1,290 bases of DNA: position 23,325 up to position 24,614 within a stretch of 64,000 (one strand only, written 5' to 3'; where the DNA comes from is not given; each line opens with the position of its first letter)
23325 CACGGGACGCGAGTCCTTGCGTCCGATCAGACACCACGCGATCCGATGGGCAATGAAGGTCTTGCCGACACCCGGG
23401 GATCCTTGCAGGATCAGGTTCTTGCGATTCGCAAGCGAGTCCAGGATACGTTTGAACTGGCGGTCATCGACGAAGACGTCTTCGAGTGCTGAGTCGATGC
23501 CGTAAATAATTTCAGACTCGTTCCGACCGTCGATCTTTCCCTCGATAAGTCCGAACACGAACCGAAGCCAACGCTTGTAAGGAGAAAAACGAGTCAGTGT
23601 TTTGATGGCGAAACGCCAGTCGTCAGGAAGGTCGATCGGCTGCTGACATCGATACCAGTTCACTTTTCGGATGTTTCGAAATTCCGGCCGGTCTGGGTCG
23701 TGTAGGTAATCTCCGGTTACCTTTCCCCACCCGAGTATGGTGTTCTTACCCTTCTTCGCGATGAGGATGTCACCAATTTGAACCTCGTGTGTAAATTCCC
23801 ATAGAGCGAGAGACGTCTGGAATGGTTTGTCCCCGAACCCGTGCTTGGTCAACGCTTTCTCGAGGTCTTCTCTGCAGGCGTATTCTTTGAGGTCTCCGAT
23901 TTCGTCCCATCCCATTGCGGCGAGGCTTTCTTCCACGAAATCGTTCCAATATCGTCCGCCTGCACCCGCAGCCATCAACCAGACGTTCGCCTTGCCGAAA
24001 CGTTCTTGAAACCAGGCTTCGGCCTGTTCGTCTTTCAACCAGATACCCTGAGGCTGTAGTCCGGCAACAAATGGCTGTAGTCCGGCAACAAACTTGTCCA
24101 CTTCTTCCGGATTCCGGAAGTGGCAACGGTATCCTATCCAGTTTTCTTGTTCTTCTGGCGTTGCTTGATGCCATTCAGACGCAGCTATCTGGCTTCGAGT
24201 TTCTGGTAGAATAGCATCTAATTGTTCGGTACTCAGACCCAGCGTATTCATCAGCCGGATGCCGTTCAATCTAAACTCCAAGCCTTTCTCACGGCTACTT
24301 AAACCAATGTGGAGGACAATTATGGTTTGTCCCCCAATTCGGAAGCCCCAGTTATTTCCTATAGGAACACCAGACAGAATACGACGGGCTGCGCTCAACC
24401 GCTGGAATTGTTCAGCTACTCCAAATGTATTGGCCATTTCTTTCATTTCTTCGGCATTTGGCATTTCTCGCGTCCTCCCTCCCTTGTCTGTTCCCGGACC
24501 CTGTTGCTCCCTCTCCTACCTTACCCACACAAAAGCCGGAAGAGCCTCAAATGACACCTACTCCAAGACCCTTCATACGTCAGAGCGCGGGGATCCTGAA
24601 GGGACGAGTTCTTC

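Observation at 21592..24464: Low-GC McrBC restriction island with an EVE/PUA-like McrB reader domain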

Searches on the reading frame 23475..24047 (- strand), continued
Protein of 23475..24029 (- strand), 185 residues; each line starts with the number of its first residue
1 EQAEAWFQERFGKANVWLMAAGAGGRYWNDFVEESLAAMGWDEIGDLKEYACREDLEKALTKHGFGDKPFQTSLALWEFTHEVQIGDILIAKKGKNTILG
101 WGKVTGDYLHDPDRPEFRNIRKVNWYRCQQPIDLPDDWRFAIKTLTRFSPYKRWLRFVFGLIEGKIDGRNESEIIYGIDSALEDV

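Call 71: search_protein_families(library=padloc, proteins=[P0044, P0046], max_evalue=0.001)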
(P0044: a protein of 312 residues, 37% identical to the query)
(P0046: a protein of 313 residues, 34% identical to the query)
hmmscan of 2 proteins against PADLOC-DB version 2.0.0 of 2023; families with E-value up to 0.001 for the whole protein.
P0044 (312 aa): 11 families
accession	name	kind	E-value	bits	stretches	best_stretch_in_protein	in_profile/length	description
PDLC04819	PDC-S02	-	4.6e-20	70.1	1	21-196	11-190/334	-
PDLC04815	PDC-S02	-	2.6e-16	57.9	1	15-129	3-119/346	-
PDLC04816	PDC-S02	-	2e-09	35.4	1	22-199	14-182/299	-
PDLC04824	PDC-S02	-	6.6e-08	30.1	1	14-210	3-208/308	-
PDLC04806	PDC-S02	-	2.9e-07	28.1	1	31-144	19-142/324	-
PDLC00738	Effector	-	6.6e-05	19.8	1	167-279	109-227/529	Endonuclease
PDLC02000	Effector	-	0.00012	19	1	253-279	200-226/524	SAVED1--SAVED_HNH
PDLC03656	mREase_IV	-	0.00013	19.8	1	224-285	199-262/277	Type IV methyl-directed restriction enzyme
PDLC01998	SAVED1--SAVED_HNH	-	0.00033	17.5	1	257-283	172-198/506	-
PDLC00751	Effector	-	0.00051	17.2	1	257-283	189-215/530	Endonuclease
PDLC04772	PDC-M68A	-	0.00058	17.9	1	257-289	64-96/253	-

P0046 (313 aa): 12 families
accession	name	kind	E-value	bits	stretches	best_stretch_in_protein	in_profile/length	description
PDLC04819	PDC-S02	-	3.6e-18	63.9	1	25-167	14-162/334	-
PDLC04815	PDC-S02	-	2.9e-14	51.2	1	16-130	3-119/346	-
PDLC04816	PDC-S02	-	8.6e-09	33.3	1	23-132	14-120/299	-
PDLC04806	PDC-S02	-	5.3e-07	27.2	1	32-131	19-128/324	-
PDLC04824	PDC-S02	-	1.9e-06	25.3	1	15-184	3-183/308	-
PDLC00738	Effector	-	1.7e-05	21.8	1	254-281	201-228/529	Endonuclease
PDLC03448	REase_II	-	2.1e-05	20.8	1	37-131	285-382/857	Type II restriction enzyme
PDLC02000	Effector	-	2.3e-05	21.4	1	254-281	200-227/524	SAVED1--SAVED_HNH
PDLC03656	mREase_IV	-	4.1e-05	21.4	1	227-284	201-260/277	Type IV methyl-directed restriction enzyme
PDLC01998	SAVED1--SAVED_HNH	-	0.00014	18.8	1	257-285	171-199/506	-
PDLC00751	Effector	-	0.00065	16.8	0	258-285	189-216/530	Endonuclease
PDLC04772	PDC-M68A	-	0.0007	17.7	0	257-291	63-97/253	-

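Call 79: search_dna_similar(query=window:23499-24047:-, collection=plasmids, mode=protein, max_rows=15)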
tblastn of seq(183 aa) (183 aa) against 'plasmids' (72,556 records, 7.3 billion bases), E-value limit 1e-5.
Records with a match: 20; places in all: 22; records where one place covers at least 80% of the query: 8.
Best place of each record, by identity: <60% 20.
By first word of the organism name: Rhodococcus 7; Leptolyngbya 4; Roseomonas 2; Clostridium 2; Hymenobacter 1; Streptomyces 1; Microvirga 1; Bacillus 1; Paracoccus 1.
By predicted mobility (MOB-suite, as given by PLSDB): non-mobilizable 16; mobilizable 3; conjugative 1.
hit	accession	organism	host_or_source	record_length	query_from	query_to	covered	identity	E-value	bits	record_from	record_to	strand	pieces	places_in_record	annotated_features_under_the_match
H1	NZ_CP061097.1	Roseomonas marmotae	Marmota himalayana,pure culture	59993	21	180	87%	37.0%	1e-26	112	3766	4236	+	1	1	DUF3578 domain-containing protein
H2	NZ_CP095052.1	Hymenobacter sp. 5317J-9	single cell,air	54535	19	166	81%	36.5%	5e-23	102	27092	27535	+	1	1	AAA family ATPase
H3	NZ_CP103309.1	Rhodococcus pyridinivorans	Sediment samples were collected from a ...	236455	21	171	83%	35.1%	4e-22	99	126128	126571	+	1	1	AAA family ATPase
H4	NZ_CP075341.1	Rhodococcus ruber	-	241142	21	171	83%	35.1%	4e-22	99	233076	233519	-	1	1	AAA family ATPase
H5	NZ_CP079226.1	Rhodococcus sp. LW-XY12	pure culture,activated sludge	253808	21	171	83%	35.1%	4e-22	99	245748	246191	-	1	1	AAA family ATPase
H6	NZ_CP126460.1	Rhodococcus sp. AH-ZY2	single cell,soil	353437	21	171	83%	35.1%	4e-22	99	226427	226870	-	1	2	AAA family ATPase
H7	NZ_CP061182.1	Roseomonas haemaphysalidis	tick,pure culture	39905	22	155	73%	38.5%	8e-25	107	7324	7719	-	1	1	DUF3578 domain-containing protein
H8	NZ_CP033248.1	Clostridium butyricum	environment swab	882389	5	182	97%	27.6%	3e-18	88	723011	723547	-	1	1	AAA family ATPase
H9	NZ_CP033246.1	Clostridium butyricum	Homo sapiens,stool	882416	5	182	97%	27.6%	3e-18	88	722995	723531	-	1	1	AAA family ATPase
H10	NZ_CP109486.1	Streptomyces sp. NBC_01445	-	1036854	22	159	75%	29.4%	3e-7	57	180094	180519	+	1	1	record has no annotation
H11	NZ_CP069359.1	Microvirga sp. VF16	Vachellia farnesiana,Cell culture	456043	22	131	60%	36.0%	1e-18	89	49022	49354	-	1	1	DUF3578 domain-containing protein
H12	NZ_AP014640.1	Leptolyngbya boryana IAM M-101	-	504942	19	132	62%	32.5%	1e-7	58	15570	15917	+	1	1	AAA family ATPase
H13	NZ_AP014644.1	Leptolyngbya boryana dg5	-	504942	19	132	62%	32.5%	1e-7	58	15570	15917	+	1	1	AAA family ATPase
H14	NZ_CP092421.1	Leptolyngbya boryana IU 594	-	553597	19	132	62%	32.5%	1e-7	58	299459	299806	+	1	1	AAA family ATPase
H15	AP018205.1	Leptolyngbya boryana NIES-2135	-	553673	19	132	62%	32.5%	1e-7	58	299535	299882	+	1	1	ATPase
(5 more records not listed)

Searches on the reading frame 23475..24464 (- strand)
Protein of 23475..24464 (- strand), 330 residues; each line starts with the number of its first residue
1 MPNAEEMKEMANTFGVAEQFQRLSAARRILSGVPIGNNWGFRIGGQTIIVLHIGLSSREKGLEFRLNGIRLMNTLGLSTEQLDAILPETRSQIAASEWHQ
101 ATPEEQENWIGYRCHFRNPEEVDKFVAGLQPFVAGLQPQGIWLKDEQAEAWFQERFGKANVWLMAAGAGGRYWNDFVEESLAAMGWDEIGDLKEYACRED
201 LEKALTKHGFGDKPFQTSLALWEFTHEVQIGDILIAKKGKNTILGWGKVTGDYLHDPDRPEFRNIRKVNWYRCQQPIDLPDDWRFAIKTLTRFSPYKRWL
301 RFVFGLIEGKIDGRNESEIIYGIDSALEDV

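Call 9: find_homologous_proteins(query=window:23475-24464:-, max_evalue=0.001)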
Query seq(330 aa) (330 aa): 12 proteins with E <= 0.001 among 2804 candidates.
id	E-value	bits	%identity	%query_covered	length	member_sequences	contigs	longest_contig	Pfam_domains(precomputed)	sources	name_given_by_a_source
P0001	6.7e-187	639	82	100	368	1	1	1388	PF28530.1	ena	-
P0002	1.6e-101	358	80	58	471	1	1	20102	PF28530.1,PF28529.1,PF07728.21,PF20720.4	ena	-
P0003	9.5e-96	339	100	45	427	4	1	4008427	PF28530.1,PF28529.1,PF07728.21,PF20720.4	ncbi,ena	-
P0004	6.4e-93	330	72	59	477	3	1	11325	PF28530.1,PF28529.1,PF07728.21,PF20720.4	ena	-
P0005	5.9e-91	323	75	58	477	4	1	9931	PF28530.1,PF28529.1,PF07728.21,PF20720.4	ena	-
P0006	1.4e-88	315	70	61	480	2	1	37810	PF28530.1,PF28529.1,PF07728.21,PF20720.4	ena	-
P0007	6.3e-83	297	71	59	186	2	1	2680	-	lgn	-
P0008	9.6e-53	198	47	57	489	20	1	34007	PF28530.1,PF28529.1,PF00004.36,PF07728.21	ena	-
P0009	1.5e-27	115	44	45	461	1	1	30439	PF28530.1,PF28529.1,PF00004.36,PF07728.21,PF20720.4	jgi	-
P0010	3.8e-26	110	38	46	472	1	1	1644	PF28530.1,PF28529.1,PF07728.21,PF20720.4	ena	-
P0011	2.8e-24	104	34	48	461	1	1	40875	PF28530.1,PF28529.1,PF07728.21,PF20720.4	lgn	-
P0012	1.1e-20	92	43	39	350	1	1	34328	PF01939.22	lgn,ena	-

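Call 16: search_protein_families(library=pfam, proteins=[P0012], max_evalue=0.01)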
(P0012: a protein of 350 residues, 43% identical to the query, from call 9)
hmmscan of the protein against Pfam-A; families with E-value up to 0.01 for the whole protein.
P0012 (350 aa): 1 family
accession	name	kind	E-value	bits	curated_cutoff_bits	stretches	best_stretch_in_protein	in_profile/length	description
PF01939.22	NucS_C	-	5e-07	30.2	24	1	27-114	2-89/124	Endonuclease NucS C-terminal domain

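Call 27: find_encoding_contigs(protein=P0003, flank=6000, max_places=3)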
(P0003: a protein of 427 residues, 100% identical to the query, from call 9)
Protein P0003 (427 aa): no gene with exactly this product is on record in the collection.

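Call 28: find_encoding_contigs(protein=P0006, flank=8000, max_places=3)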
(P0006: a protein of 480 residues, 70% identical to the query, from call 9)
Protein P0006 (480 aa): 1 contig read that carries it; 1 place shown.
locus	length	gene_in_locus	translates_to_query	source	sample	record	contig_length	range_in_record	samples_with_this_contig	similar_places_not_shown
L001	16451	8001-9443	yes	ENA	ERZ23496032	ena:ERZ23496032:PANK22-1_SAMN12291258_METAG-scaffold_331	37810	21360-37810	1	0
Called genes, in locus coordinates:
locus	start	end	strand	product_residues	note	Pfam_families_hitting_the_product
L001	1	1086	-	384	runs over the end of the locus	PF00005:ABC_tran, PF13304:AAA_21 (faint), PF08402:TOBE_2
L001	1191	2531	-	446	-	PF01134:GIDA, PF01266:DAO, PF13450:NAD_binding_8 (weak)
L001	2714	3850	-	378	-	PF02481:DNA_processg_A, PF17782:WHD_DprA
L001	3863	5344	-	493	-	PF00350:Dynamin_N (faint), PF01926:MMR_HSR1, PF02421:FeoB_N, PF04548:AIG1 (faint), PF00009:GTP_EFTU, PF01926:MMR_HSR1, PF02421:FeoB_N, PF14714:KH_dom-like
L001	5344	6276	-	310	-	PF03193:RsgA_GTPase (faint), PF00350:Dynamin_N (faint), PF01926:MMR_HSR1, PF02421:FeoB_N, PF00009:GTP_EFTU, PF07650:KH_2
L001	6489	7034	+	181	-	PF13635:DUF4143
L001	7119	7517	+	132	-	-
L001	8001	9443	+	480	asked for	PF28530:DUF8426, PF20720:nSTAND3 (weak), PF07728:AAA_5, PF28529:McrB_lid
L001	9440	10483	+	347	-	PF10117:McrBC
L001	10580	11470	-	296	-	PF01634:HisG, PF08029:HisG_C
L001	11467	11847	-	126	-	PF01502:PRA-CH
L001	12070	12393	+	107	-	PF03091:CutA1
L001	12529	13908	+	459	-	PF20695:UbiD_N (weak), PF01977:UbiD, PF20696:UbiD_C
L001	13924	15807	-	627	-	PF13667:ThiC-associated, PF01964:ThiC_Rad_SAM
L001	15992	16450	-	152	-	?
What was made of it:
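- On Pfam DUF8426 (PF28530): The name is given in call 28.
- The gene caller on L001 also chose an internal start (call 28).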

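Call 53: find_encoding_contigs(protein=P0012, flank=7000, max_places=3)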
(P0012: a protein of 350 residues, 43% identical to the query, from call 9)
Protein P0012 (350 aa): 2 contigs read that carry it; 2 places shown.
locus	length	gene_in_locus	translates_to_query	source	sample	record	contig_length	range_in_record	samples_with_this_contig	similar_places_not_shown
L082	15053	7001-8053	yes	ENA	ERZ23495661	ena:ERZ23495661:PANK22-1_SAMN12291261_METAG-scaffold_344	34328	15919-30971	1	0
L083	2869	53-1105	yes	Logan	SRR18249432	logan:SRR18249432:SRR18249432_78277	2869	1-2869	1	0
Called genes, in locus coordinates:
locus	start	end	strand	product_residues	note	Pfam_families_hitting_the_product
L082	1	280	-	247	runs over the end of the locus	-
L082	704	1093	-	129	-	PF01609:DDE_Tnp_1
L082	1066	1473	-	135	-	PF13340:DUF4096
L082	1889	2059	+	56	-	-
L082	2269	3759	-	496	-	PF02347:GDC-P (weak), PF21478:GcvP2_C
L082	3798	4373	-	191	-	PF05942:PaREP1 (weak)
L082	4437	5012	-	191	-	PF05942:PaREP1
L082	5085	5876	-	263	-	PF00106:adh_short, PF08659:KR, PF23441:SDR, PF13561:adh_short_C2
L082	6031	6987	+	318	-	PF00459:Inositol_P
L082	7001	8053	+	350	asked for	PF01939:NucS_C (weak)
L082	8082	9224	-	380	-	-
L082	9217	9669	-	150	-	-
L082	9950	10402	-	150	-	-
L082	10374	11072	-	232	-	-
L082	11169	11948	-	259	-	PF20703:nSTAND1 (weak), PF00005:ABC_tran, PF02463:SMC_N (faint), PF13304:AAA_21 (weak)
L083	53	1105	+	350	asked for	PF01939:NucS_C (weak)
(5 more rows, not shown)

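Call 71: search_protein_families(library=padloc, proteins=[P0012], max_evalue=0.001)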
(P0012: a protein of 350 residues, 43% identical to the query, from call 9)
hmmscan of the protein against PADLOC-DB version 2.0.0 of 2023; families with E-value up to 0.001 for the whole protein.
P0012 (350 aa): 8 families
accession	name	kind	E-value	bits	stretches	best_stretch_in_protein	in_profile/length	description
PDLC04916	PDC-S11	-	1.2e-66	223.2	1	1-203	1-199/358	-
PDLC04915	PDC-S11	-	3.3e-31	106.9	1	19-194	19-200/379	-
PDLC04913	PDC-S11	-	1.1e-18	65.5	1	18-179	16-188/375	-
PDLC04910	PDC-S11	-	5.5e-18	63.3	1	24-179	22-187/359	-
PDLC04909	PDC-S11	-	5.9e-12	43.8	1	24-119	22-121/347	-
PDLC04944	PDC-S18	-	4.7e-11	40.6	1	24-107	20-102/307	-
PDLC04946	PDC-S18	-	1e-06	26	1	5-101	21-116/365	-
PDLC04824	PDC-S02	-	0.00038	17.7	1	47-98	211-262/308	-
